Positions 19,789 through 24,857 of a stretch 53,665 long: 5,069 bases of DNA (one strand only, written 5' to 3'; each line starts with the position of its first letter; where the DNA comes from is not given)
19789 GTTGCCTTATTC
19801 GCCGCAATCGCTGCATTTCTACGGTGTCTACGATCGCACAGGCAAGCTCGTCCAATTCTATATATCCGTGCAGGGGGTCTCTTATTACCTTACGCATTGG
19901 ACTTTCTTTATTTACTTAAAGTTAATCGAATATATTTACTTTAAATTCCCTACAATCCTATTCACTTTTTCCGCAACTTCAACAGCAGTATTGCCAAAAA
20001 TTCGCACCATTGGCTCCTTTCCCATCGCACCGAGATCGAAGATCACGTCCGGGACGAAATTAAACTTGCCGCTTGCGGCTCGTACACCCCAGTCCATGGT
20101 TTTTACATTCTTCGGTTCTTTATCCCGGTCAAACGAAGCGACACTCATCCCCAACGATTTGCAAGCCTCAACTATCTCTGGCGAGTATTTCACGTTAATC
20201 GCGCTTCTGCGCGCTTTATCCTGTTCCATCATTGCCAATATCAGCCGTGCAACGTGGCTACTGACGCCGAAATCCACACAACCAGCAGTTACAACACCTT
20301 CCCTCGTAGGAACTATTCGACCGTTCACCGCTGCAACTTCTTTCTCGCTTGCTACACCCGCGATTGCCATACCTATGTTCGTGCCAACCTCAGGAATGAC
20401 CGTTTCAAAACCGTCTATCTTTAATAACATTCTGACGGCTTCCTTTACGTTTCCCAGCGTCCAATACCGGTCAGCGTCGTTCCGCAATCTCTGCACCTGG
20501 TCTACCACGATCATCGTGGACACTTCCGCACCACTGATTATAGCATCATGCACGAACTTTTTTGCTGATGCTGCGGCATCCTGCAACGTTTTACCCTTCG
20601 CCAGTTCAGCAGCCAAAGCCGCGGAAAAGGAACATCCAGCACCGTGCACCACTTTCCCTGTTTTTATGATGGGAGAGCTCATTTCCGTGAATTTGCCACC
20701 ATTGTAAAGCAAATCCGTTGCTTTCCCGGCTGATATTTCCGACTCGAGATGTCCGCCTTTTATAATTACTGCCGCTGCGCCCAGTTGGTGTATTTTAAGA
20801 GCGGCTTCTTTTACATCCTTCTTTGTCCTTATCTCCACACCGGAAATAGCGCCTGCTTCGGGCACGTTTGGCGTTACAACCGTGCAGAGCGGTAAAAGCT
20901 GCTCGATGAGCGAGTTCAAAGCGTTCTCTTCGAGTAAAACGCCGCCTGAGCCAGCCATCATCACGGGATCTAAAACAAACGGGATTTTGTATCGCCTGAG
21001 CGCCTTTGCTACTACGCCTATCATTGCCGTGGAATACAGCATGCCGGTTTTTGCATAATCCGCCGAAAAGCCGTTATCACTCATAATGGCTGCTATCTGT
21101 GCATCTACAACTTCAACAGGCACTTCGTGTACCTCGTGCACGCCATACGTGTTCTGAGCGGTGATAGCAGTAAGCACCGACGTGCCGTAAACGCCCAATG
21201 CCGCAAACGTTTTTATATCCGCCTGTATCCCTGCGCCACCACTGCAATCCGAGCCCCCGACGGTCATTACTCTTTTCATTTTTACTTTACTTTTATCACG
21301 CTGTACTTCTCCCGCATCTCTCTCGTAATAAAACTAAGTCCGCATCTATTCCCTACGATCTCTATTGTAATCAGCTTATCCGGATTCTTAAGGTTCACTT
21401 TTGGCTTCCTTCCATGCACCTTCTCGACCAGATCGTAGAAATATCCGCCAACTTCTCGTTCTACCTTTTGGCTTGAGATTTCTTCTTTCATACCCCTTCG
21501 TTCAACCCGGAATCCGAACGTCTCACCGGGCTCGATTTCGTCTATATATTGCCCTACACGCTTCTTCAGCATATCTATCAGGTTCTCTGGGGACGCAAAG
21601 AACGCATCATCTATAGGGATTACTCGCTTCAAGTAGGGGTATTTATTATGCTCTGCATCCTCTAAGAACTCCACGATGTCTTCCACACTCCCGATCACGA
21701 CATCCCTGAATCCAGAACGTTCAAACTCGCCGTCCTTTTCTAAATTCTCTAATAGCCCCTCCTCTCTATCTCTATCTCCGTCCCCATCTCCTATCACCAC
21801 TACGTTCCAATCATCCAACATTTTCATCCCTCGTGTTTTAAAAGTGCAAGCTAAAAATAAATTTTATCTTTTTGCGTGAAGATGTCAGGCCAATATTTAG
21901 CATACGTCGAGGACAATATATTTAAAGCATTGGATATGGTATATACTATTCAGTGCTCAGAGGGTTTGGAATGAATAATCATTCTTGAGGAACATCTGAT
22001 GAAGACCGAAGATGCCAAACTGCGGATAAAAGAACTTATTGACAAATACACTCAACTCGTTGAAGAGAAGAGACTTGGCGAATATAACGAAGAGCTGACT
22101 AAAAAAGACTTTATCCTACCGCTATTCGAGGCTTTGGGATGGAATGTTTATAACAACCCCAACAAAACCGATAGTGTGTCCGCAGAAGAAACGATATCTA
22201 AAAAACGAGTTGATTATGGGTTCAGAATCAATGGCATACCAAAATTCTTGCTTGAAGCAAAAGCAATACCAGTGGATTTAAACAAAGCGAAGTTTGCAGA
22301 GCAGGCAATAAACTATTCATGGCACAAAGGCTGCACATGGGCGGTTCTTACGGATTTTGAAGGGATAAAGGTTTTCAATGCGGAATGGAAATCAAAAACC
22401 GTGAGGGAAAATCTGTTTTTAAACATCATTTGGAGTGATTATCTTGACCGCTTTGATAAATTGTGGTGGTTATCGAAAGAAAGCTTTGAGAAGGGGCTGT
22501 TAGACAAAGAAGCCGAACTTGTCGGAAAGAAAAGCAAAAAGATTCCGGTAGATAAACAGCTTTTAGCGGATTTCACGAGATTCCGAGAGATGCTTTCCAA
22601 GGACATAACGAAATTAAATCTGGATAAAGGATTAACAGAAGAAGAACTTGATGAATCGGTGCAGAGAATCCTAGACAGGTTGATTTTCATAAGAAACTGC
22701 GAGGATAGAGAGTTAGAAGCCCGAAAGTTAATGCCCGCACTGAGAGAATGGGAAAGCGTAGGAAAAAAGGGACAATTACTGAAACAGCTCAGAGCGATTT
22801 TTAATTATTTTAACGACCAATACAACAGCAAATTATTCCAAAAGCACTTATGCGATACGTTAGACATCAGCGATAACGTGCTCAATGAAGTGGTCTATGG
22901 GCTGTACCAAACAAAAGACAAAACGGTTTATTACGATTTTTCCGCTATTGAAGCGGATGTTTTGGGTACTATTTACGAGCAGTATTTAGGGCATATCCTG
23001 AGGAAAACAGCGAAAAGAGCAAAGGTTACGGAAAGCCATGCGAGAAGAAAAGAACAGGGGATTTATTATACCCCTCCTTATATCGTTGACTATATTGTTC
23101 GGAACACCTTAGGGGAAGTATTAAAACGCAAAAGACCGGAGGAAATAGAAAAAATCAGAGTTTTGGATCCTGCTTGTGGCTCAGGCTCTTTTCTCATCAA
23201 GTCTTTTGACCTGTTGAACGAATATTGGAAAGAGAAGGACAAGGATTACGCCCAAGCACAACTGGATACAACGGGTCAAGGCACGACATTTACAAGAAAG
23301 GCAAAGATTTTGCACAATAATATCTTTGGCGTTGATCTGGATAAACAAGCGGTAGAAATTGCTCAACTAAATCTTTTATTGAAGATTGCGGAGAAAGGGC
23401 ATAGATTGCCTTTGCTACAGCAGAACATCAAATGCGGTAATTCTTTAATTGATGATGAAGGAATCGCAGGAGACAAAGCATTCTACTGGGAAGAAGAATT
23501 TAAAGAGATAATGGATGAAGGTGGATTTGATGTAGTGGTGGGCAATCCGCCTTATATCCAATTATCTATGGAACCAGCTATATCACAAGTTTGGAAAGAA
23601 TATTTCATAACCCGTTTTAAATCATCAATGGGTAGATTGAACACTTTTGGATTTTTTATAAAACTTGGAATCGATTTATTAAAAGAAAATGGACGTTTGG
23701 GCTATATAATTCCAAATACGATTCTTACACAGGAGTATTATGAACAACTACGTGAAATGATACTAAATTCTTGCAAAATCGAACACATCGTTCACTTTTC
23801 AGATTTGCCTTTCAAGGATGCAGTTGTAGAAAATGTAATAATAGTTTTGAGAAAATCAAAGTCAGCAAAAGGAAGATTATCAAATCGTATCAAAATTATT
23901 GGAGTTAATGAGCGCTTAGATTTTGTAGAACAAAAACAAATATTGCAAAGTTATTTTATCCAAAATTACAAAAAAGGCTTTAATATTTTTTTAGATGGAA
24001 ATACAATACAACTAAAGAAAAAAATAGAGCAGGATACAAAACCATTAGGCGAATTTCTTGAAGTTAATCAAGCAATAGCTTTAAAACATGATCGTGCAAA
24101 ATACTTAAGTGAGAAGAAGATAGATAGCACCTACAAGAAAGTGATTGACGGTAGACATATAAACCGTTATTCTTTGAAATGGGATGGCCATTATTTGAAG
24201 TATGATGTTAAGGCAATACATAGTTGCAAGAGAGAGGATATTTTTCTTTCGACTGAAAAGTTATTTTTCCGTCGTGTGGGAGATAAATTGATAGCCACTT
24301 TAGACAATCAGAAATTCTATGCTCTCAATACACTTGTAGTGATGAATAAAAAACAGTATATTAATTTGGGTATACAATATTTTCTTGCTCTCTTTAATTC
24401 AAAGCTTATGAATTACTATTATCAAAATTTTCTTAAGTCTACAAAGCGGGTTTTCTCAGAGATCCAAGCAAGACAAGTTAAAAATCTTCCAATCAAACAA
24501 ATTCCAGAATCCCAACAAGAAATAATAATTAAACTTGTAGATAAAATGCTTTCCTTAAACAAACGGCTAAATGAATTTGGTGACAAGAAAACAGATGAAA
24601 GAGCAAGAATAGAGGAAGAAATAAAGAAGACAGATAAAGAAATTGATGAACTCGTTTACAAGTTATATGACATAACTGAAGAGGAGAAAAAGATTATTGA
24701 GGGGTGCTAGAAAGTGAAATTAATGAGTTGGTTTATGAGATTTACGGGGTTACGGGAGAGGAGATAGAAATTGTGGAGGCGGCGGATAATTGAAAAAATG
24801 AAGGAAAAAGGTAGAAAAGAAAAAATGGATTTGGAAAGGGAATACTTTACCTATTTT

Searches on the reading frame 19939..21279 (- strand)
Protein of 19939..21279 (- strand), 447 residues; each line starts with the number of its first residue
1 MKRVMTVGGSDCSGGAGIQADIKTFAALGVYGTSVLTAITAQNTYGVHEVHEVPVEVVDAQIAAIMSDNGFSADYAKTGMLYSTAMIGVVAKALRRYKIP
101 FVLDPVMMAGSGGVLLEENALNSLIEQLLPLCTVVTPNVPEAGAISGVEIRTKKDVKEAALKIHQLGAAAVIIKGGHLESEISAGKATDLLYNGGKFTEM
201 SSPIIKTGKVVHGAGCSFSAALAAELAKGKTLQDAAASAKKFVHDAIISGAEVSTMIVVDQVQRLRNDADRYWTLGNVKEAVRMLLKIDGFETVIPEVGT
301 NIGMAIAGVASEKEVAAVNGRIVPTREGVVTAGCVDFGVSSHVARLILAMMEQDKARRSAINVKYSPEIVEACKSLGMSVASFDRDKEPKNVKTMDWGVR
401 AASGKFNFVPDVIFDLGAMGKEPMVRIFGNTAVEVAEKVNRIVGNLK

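Call 82: list_cluster_members(proteins=[window:19939-21279:-, window:30545-31744:+, window:21999-24707:+])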
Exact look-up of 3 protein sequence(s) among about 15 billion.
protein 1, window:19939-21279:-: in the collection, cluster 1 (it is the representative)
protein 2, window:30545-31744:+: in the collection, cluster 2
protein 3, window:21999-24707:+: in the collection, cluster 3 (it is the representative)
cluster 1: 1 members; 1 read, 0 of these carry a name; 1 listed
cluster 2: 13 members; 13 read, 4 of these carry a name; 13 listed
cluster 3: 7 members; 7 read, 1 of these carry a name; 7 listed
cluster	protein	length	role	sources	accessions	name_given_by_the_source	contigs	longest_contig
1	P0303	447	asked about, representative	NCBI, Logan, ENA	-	-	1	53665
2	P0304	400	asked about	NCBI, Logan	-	-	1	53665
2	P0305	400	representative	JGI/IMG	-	-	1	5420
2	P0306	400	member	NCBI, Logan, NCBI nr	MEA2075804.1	MAG: TRC40/GET3/ArsA family transport-energizing ATPase [Euryarchaeota archaeon] | TRC40/GET3/ArsA family transport-energizing ATPase [Euryarchaeota archaeon]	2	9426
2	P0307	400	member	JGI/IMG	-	arsenite-transporting ATPase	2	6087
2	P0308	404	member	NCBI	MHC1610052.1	MAG: ArsA family ATPase [Candidatus Methanospirareceae archaeon]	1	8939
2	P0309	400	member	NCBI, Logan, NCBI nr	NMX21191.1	hypothetical protein C5S30_01865 [ANME-1 cluster archaeon GoMg4] | hypothetical protein [ANME-1 cluster archaeon GoMg4]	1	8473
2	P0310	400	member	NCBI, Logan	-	-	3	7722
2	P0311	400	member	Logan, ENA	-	-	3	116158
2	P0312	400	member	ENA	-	-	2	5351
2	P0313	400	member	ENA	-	-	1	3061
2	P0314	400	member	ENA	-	-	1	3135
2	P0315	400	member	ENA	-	-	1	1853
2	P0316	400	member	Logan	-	-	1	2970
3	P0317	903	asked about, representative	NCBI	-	-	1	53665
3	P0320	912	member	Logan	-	-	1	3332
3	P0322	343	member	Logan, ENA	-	-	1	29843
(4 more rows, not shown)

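Call 83: find_encoding_contigs(protein=P0322, flank=6000, max_places=2)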
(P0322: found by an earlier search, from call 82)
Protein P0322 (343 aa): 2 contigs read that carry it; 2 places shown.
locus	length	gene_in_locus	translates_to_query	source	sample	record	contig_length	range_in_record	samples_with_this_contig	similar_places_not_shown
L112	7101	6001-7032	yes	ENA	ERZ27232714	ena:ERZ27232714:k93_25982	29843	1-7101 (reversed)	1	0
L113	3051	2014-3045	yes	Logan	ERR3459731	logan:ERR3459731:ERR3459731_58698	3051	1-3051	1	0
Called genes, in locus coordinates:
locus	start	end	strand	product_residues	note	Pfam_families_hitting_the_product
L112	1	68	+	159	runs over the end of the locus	-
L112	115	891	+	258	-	PF02361:CbiQ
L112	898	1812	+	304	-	PF13175:AAA_15 (faint), PF02463:SMC_N (weak), PF00005:ABC_tran, PF13304:AAA_21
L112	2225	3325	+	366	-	PF00083:Sugar_tr (faint), PF05977:MFS_3 (faint), PF07690:MFS_1, PF12832:MFS_1_like (weak), PF07690:MFS_1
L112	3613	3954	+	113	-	-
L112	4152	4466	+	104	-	-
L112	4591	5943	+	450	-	PF04313:HSDR_N (faint), PF02384:N6_Mtase, PF20473:MmeI_Mtase (weak)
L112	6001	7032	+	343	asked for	PF02384:N6_Mtase, PF07669:Eco57I, PF12950:TaqI_C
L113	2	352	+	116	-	?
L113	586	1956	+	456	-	PF04313:HSDR_N (faint), PF02384:N6_Mtase, PF20473:MmeI_Mtase (weak)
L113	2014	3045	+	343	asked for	PF02384:N6_Mtase, PF07669:Eco57I, PF12950:TaqI_C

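Call 84: find_encoding_contigs(protein=P0320, flank=3000, max_places=2)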
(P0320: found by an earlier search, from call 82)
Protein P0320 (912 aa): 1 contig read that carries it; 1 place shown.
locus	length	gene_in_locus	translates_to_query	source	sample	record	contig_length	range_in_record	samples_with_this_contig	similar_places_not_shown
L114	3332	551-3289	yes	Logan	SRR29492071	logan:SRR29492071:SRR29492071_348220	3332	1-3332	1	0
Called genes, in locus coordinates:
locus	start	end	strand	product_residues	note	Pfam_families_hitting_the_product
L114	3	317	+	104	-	?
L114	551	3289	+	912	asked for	PF04313:HSDR_N (faint), PF02384:N6_Mtase, PF01170:UPF0020 (faint), PF20473:MmeI_Mtase, PF07669:Eco57I, PF12950:TaqI_C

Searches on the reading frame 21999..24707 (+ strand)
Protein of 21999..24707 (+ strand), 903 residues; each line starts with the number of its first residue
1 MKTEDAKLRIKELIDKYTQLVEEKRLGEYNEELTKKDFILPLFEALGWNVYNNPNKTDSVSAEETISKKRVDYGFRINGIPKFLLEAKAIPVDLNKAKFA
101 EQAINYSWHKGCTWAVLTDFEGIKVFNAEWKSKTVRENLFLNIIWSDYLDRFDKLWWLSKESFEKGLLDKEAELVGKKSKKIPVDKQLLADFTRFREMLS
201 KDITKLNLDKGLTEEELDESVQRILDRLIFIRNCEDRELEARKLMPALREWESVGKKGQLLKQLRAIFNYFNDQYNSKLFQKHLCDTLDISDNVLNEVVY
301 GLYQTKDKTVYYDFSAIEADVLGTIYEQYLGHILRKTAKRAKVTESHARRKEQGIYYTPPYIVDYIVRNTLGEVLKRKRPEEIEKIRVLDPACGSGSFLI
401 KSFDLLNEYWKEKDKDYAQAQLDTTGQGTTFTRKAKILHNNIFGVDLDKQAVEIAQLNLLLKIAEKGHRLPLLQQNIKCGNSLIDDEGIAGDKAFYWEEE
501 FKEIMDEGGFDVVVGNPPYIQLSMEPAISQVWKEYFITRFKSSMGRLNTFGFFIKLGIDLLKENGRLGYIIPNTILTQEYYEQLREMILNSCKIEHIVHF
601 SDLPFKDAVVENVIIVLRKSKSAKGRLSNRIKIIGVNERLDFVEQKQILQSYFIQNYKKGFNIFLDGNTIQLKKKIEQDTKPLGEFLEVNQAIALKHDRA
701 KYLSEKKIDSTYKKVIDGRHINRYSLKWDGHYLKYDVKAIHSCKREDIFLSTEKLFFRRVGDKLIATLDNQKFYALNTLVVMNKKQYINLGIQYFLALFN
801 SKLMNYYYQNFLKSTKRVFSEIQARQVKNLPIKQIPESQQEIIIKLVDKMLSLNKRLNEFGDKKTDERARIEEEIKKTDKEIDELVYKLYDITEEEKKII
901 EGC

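Call 6: search_protein_families(library=pfam, proteins=[window:21999-24707:+], max_evalue=1)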
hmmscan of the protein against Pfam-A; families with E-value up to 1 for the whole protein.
window:21999-24707:+ (903 aa): 7 families
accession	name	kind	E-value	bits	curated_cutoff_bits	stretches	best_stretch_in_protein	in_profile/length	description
PF07669.17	Eco57I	-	4.6e-41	141.2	25.3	1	440-602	1-167/171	Eco57I restriction-modification methylase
PF02384.22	N6_Mtase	-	5.4e-28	98.6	20.4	1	319-663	3-274/311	N-6 DNA Methylase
PF12950.13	TaqI_C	-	1.3e-21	77.5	26.5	1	714-832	2-118/118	TaqI-like C-terminal specificity domain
PF20473.4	MmeI_Mtase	-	4.9e-14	52.6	27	1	381-621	16-252/259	MmeI, DNA-methyltransferase domain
PF04313.20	HSDR_N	-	9.6e-09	35.8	25.1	2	66-132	123-196/198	Type I restriction enzyme R protein N terminus (HSDR_N)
PF01170.24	UPF0020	-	1.2e-06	28.8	22.3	1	387-459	31-96/197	RMKL-like, methyltransferase domain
PF18563.6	TubC_N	-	0.054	14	26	1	555-586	10-41/52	TubC N-terminal docking domain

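Call 7: search_protein_families(library=padloc, proteins=[window:21999-24707:+], max_evalue=1)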
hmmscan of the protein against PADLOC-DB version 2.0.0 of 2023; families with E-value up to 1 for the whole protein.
window:21999-24707:+ (903 aa): 79 families (the best 25 are shown)
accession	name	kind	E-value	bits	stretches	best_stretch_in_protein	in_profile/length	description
PDLC03604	REase_MTase_IIG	-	1.8e-120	401.6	2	5-693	5-718/1011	Type IIG restriction enzyme-methyltransferase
PDLC03609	REase_MTase_IIG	-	2.1e-62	209.2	3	386-733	437-789/1066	Type IIG restriction enzyme-methyltransferase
PDLC03348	MTase_II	-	1.1e-50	171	1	347-857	214-681/727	Type II methyltransferase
PDLC03612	REase_MTase_IIG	-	1.7e-46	157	3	492-734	785-1046/1247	Type IIG restriction enzyme-methyltransferase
PDLC03335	MTase_II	-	6.1e-37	125.6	1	293-625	25-310/607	Type II methyltransferase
PDLC03629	REase_MTase_IIG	-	9.3e-35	117.7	1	318-619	344-688/1182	Type IIG restriction enzyme-methyltransferase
PDLC02643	DrmMI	-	1e-34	117.7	2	340-484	543-717/1347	DrmMI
PDLC02521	PglX|PglXI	-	1.7e-30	103.8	3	381-477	304-385/1174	PglX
PDLC03596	REase_MTase_IIG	-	1.1e-29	101.2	4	500-741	701-950/1148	Type IIG restriction enzyme-methyltransferase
PDLC03250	MTase_II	-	6.4e-29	99.2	2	327-711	134-543/775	Type II methyltransferase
PDLC02525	PglX|PglXI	-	4.9e-27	92.8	3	382-470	281-356/607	PglX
PDLC03601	REase_MTase_IIG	-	9.3e-26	87.9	3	505-624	669-785/1110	Type IIG restriction enzyme-methyltransferase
PDLC04134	mad2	-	1.3e-24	84.9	1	223-623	164-449/492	mads_2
PDLC03600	REase_MTase_IIG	-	1.5e-24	84.1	2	379-477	293-378/1205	Type IIG restriction enzyme-methyltransferase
PDLC02527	PglX|PglXI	-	8.1e-24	81.5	2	384-462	302-390/1332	PglX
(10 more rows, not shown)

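Call 8: search_protein_families(library=ncbifam, proteins=[window:21999-24707:+], max_evalue=1)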
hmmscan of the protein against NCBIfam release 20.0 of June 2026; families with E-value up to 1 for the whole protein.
window:21999-24707:+ (903 aa): 7 families
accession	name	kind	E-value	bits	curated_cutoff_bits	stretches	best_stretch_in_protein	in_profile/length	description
NF033452.1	BREX_1_MTaseX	exception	1.1e-38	132.8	500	4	381-469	310-385/1210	BREX-1 system adenine-specific DNA-methyltransferase PglX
NF047738.1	antiphage_MADS2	equivalog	1.1e-25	90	720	1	247-613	229-557/654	methylation-associated defense system DNA methyltransferase MAD2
NF033455.1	BREX_6_MTaseX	exception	9.3e-25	86.4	900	2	365-466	309-403/1319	BREX-6 system adenine-specific DNA-methyltransferase PglX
NF033454.1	BREX_5_MTaseX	exception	3.2e-23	81.3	900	4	384-463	301-368/1404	BREX-5 system adenine-specific DNA-methyltransferase PglX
TIGR02987.1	met_A_Alw26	exception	1.2e-22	80.4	353.5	2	351-524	1-127/523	Alw26I/Eco31I/Esp3I family type II restriction adenine-specific DNA-methyltransferase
NF033451.1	BREX_2_MTaseX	equivalog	5.7e-19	67.4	400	1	346-620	188-470/1185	BREX-2 system adenine-specific DNA-methyltransferase PglX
TIGR03534.1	RF_mod_PrmC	equivalog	1.8e-05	24.4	199.1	1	382-525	88-172/253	peptide chain release factor N(5)-glutamine methyltransferase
